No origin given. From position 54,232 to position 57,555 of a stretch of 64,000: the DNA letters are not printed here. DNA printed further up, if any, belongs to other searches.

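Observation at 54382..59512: PolB-like protein with exonuclease but no canonical polymerase signatures, operonic with a Rad50-like ATPase in place of Mre11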

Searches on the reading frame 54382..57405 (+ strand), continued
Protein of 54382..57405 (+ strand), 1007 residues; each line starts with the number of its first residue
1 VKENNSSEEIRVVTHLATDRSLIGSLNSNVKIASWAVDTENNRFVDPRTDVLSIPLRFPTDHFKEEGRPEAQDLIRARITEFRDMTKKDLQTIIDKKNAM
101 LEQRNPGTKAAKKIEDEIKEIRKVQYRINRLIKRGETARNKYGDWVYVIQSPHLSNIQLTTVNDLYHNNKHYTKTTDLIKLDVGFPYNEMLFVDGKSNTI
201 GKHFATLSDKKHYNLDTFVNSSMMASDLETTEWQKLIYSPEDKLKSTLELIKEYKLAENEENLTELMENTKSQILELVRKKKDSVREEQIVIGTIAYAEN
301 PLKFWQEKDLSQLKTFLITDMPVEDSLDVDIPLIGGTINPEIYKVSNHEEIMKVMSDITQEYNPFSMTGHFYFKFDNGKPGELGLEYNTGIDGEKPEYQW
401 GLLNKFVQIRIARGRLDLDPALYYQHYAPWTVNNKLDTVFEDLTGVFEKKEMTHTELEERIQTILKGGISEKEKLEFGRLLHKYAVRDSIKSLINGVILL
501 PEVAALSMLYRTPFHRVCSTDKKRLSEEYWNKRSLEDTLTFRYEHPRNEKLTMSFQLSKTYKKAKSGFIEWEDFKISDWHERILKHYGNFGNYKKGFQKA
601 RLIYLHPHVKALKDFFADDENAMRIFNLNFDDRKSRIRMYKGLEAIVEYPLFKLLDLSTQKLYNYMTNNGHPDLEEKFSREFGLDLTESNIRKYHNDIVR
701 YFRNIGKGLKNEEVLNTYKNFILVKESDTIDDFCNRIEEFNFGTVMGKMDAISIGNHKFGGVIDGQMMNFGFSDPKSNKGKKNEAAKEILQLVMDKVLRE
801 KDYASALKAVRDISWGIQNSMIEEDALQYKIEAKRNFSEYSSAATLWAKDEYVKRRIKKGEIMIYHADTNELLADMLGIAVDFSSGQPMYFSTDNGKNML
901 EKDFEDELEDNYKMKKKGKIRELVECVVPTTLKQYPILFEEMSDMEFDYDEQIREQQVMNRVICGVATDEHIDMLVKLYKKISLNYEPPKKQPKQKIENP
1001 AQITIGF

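Call 81: find_encoding_contigs(protein=P0033, flank=8000, max_places=2)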
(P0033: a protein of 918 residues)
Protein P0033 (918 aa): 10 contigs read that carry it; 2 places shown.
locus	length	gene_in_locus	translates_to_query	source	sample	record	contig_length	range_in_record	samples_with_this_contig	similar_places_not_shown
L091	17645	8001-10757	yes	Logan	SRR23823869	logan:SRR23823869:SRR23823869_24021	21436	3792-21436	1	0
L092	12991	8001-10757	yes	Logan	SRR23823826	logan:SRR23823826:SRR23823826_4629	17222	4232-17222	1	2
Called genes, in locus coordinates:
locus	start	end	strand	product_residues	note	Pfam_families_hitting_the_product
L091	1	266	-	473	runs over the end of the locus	PF00587:tRNA-synt_2b (weak), PF03129:HGTP_anticodon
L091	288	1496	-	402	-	PF05496:RuvB_N (weak), PF05673:DUF815 (faint), PF13191:AAA_16 (weak), PF13401:AAA_22 (faint), PF00004:AAA, PF21960:RCF1-5-like_lid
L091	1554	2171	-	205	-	PF13489:Methyltransf_23, PF13847:Methyltransf_31, PF08241:Methyltransf_11, PF08242:Methyltransf_12, PF13649:Methyltransf_25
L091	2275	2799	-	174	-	-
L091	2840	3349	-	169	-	-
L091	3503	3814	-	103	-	-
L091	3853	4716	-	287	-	PF04414:tRNA_deacylase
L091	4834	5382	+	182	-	-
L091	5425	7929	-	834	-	-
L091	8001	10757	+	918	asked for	-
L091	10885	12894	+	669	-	PF05496:RuvB_N (faint), PF20030:bpMoxR (faint), PF01078:Mg_chelatase (weak), PF13401:AAA_22 (faint), PF00158:Sigma54_activat, PF20436:LonB_AAA-LID (weak), PF05362:Lon_C, PF13541:ChlI, +2 more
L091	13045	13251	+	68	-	PF01938:TRAM, PF21579:PabTrmU54_TRAM_dom (weak)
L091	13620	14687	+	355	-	PF00091:Tubulin, PF12327:FtsZ_C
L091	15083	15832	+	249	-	PF00702:Hydrolase, PF13419:HAD_2, PF13242:Hydrolase_like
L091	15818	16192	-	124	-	PF02629:CoA_binding, PF13380:CoA_binding_2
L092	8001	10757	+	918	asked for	-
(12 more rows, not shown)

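Call 82: find_encoding_contigs(protein=P0047, flank=8000, max_places=2)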
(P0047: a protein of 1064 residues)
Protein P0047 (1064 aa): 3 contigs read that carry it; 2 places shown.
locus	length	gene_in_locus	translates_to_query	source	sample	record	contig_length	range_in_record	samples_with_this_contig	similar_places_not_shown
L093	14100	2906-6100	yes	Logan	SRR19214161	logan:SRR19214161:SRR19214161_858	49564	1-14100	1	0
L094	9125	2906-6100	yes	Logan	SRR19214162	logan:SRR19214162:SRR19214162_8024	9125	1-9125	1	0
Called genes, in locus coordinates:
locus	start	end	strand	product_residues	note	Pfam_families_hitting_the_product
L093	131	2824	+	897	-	-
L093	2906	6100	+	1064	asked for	-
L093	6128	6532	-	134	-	PF00293:NUDIX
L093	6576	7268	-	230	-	PF13489:Methyltransf_23, PF13847:Methyltransf_31, PF08241:Methyltransf_11, PF08242:Methyltransf_12, PF13649:Methyltransf_25, PF01739:CheR (weak)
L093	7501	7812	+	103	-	PF05239:PRC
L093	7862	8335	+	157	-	PF04140:ICMT (weak), PF04191:PEMT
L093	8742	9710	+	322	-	PF03215:Rad17 (weak), PF01078:Mg_chelatase (faint), PF04851:ResIII (weak), PF05496:RuvB_N, PF01637:ATPase_2 (faint), PF00004:AAA, PF13177:DNA_pol3_delta2, PF08542:Rep_fac_C, +2 more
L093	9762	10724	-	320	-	-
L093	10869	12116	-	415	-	-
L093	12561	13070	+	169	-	PF03703:bPH_2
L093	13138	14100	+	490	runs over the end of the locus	PF00215:OMPdecase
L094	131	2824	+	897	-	-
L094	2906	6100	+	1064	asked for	-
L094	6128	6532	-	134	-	PF00293:NUDIX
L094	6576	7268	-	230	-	PF13489:Methyltransf_23, PF13847:Methyltransf_31, PF08241:Methyltransf_11, PF08242:Methyltransf_12, PF13649:Methyltransf_25, PF01739:CheR (weak)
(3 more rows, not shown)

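Call 83: find_encoding_contigs(protein=P0061, flank=8000, max_places=2)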
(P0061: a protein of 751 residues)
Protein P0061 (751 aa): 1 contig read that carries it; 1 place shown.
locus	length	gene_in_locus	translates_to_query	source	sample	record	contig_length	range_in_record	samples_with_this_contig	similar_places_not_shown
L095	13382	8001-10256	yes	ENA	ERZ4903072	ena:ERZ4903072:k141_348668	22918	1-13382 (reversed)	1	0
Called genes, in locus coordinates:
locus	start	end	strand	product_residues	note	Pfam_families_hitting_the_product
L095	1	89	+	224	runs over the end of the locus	PF00483:NTP_transferase, PF12804:NTP_transf_3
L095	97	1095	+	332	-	PF04055:Radical_SAM, PF13186:SPASM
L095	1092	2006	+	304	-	-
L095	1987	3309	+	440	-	PF04055:Radical_SAM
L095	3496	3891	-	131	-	PF02661:Fic (weak)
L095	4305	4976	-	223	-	-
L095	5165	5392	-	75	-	PF01423:LSM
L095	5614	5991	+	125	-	PF01201:Ribosomal_S8e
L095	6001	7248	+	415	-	-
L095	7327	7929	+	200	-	-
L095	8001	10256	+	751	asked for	-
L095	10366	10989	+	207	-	PF01978:TrmB (faint)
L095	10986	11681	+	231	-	PF09970:DUF2204, PF19502:DUF6036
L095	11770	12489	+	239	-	PF00730:HhH-GPD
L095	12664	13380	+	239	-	?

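Call 91: fold_search(model_id=the predicted structure, library=viral)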
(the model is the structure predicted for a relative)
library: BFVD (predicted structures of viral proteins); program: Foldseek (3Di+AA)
matches with E <= 10: 209; with E <= 0.001: 76
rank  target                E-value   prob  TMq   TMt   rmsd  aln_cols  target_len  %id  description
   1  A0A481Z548            5.3e-17  1.00  0.41  0.40  13.8      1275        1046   10  DNA-directed DNA polymerase [Pithovirus LCPAC104]
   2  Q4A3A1                1.7e-15  1.00  0.42  0.42  13.1      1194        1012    9  DNA polymerase [Emiliania huxleyi virus 86 (isolate United Kingdom/English Channel/1999)]
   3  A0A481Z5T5            4.8e-15  1.00  0.42  0.54  12.3       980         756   11  DNA polymerase family B, exonuclease domain [Pithovirus LCPAC201]
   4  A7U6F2                7.7e-15  1.00  0.41  0.36  14.1      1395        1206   10  DNA polymerase [Pyramimonas orientalis virus]
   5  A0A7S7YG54            1.7e-14  1.00  0.40  0.33  16.4      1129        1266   11  DNA polymerase [Medusavirus stheno T3]
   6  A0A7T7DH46            3.2e-14  1.00  0.41  0.40  10.0      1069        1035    9  (no name in the UniProt tables at hand)
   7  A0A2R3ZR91            4.1e-14  1.00  0.42  0.38  15.4      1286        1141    8  (no name in the UniProt tables at hand)
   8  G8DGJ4                5.6e-14  1.00  0.31  0.28  20.7      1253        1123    9  (no name in the UniProt tables at hand)
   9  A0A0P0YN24            6.4e-14  1.00  0.39  0.44  10.3      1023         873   10  (no name in the UniProt tables at hand)
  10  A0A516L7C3            7.7e-14  1.00  0.37  0.46  11.4      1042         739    8  (no name in the UniProt tables at hand)
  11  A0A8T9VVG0            1.6e-13  1.00  0.37  0.36  21.7      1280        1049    9  (no name in the UniProt tables at hand)
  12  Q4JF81                3.4e-13  1.00  0.42  0.38  15.2      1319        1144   11  DNA-directed DNA polymerase [Heterosigma akashiwo virus 01]
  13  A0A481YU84            3.9e-13  1.00  0.39  0.32  18.8      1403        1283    9  DNA-directed DNA polymerase [Marseillevirus LCMAC102]
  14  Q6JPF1                5.1e-13  1.00  0.37  0.39  13.2      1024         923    9  DNA polymerase [Neodiprion lecontei nucleopolyhedrovirus (strain Canada)]
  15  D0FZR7                5.6e-13  1.00  0.37  0.32  19.8      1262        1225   10  DNA polymerase [Heterocapsa circularisquama DNA virus 01]
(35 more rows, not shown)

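Call 92: list_cluster_members(proteins=[P0007, P0009, P0010, P0014, P0017, P0022, P0026, P0030, P0047, P0061])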
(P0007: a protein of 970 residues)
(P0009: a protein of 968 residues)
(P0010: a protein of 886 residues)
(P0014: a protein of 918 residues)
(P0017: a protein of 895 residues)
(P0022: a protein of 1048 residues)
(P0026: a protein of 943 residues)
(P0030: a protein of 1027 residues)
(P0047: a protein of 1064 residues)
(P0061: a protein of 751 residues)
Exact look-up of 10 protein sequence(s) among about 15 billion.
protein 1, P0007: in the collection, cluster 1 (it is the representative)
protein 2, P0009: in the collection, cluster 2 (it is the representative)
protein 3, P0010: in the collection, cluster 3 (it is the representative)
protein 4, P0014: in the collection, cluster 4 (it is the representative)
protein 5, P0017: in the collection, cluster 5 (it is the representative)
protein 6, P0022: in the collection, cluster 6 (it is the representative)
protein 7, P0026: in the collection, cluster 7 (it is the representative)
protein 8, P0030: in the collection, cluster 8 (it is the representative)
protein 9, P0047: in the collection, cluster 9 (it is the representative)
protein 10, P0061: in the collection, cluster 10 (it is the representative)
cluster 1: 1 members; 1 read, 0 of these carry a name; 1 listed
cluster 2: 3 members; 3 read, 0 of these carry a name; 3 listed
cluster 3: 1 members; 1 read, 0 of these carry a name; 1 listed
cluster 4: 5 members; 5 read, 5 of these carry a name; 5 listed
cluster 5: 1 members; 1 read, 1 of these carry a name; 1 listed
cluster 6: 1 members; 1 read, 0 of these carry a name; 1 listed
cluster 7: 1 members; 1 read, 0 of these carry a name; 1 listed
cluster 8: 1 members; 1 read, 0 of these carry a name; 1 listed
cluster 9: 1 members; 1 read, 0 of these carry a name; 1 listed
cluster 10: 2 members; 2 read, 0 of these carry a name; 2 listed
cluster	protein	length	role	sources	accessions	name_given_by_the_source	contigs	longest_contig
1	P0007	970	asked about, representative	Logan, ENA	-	-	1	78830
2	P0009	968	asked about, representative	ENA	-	-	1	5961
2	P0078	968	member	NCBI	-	-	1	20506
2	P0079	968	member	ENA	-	-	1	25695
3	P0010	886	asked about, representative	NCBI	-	-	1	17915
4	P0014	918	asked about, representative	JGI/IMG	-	predicted RNA-binding protein Jag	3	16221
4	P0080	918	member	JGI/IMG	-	predicted RNA-binding protein Jag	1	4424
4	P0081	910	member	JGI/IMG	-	hypothetical protein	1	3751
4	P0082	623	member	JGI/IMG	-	hypothetical protein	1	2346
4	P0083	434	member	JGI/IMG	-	hypothetical protein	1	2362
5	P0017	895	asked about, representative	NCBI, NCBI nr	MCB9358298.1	hypothetical protein H6503_00045 [Candidatus Woesearchaeota archaeon] | hypothetical protein [Candidatus Woesearchaeota archaeon]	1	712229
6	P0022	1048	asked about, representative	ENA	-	-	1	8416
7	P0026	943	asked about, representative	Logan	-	-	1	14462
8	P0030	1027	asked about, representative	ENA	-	-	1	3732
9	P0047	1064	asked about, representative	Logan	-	-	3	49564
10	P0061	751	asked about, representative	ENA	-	-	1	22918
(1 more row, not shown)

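Call 93: find_encoding_contigs(protein=P0017, flank=10000, max_places=1)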
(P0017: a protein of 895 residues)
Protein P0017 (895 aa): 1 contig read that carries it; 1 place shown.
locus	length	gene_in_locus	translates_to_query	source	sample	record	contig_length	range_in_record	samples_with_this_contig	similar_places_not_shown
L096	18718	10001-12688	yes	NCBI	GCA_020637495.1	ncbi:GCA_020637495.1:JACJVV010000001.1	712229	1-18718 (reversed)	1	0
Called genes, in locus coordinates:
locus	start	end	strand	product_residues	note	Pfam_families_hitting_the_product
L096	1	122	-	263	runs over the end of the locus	PF24334:DUF7502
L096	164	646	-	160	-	PF24161:CCDC39 (weak), PF27881:CRWN_N (weak)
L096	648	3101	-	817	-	PF13519:VWA_2 (faint), PF00092:VWA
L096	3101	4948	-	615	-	PF07584:BatA, PF13519:VWA_2 (faint), PF24156:DUF7407, PF24157:DUF7408, PF24155:DUF7406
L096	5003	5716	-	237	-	PF01757:Acyl_transf_3 (faint), PF07786:HGSNAT_cat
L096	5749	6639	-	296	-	PF00696:AA_kinase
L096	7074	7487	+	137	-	-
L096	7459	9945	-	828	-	-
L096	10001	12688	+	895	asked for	-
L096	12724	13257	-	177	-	-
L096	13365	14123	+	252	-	-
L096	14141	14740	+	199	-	-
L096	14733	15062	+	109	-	-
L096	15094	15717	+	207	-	-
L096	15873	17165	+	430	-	PF00009:GTP_EFTU, PF01926:MMR_HSR1 (faint), PF03144:GTP_EFTU_D2, PF03143:GTP_EFTU_D3, PF22594:GTP-eEF1A_C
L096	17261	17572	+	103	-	PF00338:Ribosomal_S10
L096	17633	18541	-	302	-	PF00149:Metallophos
